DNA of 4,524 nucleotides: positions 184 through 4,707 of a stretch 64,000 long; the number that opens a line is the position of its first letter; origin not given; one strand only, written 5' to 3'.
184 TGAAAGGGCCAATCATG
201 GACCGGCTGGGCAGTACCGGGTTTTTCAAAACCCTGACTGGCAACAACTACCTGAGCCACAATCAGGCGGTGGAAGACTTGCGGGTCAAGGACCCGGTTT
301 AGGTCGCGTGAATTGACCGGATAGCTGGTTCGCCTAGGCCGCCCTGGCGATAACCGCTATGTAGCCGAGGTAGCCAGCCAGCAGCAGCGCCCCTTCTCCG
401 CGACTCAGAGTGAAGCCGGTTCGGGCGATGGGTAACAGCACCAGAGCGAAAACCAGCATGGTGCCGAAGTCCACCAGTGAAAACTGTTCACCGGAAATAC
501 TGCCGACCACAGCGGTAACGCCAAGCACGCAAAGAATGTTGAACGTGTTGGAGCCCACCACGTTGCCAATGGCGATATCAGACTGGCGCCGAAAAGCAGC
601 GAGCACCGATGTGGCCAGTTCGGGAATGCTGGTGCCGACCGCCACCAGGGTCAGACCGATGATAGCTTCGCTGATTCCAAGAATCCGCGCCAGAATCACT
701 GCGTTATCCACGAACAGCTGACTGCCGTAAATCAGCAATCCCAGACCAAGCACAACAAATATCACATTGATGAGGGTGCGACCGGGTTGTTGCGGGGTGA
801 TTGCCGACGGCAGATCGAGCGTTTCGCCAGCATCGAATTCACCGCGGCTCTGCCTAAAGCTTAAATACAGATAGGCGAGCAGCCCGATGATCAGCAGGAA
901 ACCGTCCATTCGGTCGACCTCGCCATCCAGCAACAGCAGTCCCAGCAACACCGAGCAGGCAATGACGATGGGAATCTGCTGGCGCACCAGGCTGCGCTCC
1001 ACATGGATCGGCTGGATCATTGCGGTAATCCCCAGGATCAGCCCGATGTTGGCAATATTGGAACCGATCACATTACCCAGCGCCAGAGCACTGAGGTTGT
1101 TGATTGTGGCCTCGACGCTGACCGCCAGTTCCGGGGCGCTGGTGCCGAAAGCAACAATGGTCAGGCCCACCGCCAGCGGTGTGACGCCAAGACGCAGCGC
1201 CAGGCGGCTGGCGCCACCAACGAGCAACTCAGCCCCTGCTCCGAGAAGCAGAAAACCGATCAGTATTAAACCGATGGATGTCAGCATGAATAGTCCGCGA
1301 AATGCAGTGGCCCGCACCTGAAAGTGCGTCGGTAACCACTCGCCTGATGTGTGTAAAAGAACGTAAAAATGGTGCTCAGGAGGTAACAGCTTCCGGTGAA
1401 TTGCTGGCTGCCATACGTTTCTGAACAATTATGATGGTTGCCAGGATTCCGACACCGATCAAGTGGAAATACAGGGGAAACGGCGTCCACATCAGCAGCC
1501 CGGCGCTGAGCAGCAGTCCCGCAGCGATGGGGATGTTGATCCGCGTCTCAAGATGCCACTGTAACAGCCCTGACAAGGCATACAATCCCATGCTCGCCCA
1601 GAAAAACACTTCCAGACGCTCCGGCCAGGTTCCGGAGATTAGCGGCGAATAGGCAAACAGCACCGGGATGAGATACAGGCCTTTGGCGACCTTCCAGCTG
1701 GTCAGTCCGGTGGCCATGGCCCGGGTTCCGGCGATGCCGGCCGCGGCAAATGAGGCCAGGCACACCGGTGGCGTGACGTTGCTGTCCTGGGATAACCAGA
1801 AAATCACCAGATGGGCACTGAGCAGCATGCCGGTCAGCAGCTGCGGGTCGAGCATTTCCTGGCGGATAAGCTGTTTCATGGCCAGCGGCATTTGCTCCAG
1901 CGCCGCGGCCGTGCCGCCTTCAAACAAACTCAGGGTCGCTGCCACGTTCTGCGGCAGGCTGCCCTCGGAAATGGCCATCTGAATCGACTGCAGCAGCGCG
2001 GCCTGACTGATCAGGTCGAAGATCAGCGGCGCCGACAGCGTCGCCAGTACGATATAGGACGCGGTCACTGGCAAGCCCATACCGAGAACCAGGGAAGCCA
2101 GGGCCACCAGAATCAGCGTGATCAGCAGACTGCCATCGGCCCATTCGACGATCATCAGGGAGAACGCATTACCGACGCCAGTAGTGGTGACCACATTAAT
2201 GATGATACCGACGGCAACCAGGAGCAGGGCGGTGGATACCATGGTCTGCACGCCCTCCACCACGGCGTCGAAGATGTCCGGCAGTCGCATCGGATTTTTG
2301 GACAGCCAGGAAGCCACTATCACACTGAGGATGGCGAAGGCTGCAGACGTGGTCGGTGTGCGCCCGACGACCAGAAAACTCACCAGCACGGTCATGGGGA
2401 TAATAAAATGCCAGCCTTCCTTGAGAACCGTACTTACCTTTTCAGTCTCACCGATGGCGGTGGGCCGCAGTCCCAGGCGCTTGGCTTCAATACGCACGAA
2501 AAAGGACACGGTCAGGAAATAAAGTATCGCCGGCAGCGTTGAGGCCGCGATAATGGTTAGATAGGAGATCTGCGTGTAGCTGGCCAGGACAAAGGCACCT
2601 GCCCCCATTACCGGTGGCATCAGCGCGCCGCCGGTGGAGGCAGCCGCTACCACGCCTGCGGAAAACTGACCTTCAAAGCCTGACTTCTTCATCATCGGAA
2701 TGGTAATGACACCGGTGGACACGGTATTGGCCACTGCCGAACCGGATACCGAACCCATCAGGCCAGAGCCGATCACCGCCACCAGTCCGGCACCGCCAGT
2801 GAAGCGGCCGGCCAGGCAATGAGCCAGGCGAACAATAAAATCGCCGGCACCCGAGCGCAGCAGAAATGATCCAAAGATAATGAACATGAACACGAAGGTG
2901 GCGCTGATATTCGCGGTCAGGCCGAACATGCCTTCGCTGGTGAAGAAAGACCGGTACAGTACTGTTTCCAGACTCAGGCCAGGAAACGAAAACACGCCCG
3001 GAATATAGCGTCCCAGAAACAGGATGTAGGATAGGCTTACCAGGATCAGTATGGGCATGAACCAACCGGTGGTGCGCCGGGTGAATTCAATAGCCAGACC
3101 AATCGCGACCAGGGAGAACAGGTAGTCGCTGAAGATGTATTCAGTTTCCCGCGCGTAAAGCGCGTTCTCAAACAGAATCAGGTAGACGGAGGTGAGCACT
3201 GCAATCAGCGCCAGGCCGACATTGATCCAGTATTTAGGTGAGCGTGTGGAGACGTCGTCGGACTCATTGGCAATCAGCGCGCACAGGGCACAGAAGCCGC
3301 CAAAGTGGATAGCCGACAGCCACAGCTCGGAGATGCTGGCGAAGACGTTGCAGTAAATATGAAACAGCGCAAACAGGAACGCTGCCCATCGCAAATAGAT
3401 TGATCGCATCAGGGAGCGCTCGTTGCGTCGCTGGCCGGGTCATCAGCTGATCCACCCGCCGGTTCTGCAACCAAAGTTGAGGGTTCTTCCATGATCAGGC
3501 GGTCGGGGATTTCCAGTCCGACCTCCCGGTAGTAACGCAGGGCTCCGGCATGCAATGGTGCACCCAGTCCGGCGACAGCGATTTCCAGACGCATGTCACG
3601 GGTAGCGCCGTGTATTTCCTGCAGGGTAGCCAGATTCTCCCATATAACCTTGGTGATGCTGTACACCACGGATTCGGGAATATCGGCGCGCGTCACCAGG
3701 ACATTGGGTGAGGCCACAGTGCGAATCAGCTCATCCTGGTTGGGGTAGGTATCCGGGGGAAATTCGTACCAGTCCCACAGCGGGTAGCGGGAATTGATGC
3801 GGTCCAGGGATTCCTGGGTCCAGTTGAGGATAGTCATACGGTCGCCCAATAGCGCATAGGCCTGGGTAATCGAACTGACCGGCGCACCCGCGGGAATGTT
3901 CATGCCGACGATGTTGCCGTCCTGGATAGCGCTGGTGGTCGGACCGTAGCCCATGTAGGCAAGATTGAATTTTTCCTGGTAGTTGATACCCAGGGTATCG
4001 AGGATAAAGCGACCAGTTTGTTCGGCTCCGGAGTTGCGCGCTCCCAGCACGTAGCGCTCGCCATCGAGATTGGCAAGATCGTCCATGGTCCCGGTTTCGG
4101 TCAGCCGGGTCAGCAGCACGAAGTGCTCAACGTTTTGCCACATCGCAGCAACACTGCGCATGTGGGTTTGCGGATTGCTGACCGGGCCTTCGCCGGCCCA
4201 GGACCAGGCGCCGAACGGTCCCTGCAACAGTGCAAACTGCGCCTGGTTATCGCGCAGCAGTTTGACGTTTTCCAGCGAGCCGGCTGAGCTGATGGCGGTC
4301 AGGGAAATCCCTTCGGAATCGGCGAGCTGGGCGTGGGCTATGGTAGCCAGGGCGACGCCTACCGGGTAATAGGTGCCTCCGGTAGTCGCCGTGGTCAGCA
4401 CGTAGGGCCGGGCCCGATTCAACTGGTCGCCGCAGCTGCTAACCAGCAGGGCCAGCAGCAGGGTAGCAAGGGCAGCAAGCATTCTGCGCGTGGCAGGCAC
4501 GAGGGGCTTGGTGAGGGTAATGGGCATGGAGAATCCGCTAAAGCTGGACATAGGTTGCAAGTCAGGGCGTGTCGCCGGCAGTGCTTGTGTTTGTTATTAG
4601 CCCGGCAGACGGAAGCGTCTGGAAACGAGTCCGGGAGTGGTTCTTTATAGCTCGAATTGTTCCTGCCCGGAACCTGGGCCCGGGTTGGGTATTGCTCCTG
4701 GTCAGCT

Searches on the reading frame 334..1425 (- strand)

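Call 30: search_protein_families(library=pfam, proteins=[window:334-1425:-], max_evalue=0.00001)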
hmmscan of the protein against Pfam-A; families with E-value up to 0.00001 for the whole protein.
window:334-1425:- (363 aa): 1 family
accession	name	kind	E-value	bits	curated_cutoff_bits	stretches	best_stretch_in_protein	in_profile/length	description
PF01699.29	Na_Ca_ex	-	2.8e-60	203.1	24.9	2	221-358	3-148/151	Sodium/calcium exchanger protein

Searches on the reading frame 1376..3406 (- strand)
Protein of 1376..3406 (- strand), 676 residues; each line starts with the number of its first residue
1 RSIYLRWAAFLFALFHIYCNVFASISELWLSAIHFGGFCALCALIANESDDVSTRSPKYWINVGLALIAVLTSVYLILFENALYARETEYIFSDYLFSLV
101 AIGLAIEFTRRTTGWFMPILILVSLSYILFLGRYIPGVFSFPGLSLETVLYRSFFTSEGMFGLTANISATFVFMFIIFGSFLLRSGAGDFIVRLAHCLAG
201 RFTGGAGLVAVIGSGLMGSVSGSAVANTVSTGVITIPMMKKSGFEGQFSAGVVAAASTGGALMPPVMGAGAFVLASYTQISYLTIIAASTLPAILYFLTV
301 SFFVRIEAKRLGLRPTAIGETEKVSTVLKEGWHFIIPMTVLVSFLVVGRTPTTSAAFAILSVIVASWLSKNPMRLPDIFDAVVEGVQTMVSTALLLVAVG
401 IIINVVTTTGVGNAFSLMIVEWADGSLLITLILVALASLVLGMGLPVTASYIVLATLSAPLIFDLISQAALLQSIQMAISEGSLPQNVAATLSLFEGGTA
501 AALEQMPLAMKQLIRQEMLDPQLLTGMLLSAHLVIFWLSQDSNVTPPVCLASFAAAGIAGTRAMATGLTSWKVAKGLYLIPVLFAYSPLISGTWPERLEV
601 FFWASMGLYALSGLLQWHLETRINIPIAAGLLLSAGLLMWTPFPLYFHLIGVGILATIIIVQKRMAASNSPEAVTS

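Call 30: search_protein_families(library=pfam, proteins=[window:1376-3406:-], max_evalue=0.00001)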
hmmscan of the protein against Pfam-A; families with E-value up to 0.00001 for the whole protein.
window:1376-3406:- (676 aa): 1 family
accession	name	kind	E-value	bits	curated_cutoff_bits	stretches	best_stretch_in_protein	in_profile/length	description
PF06808.19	DctM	-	4.3e-71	240.4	23.8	1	104-585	5-408/413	Tripartite ATP-independent periplasmic transporter, DctM component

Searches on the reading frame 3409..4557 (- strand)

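Call 30: search_protein_families(library=pfam, proteins=[window:3409-4557:-], max_evalue=0.00001)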
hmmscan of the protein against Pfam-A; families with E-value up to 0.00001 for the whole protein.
window:3409-4557:- (382 aa): 1 family
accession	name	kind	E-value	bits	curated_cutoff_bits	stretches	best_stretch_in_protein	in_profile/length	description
PF16868.10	NMT1_3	-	7e-89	298.7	27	1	55-347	2-289/289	NMT1-like family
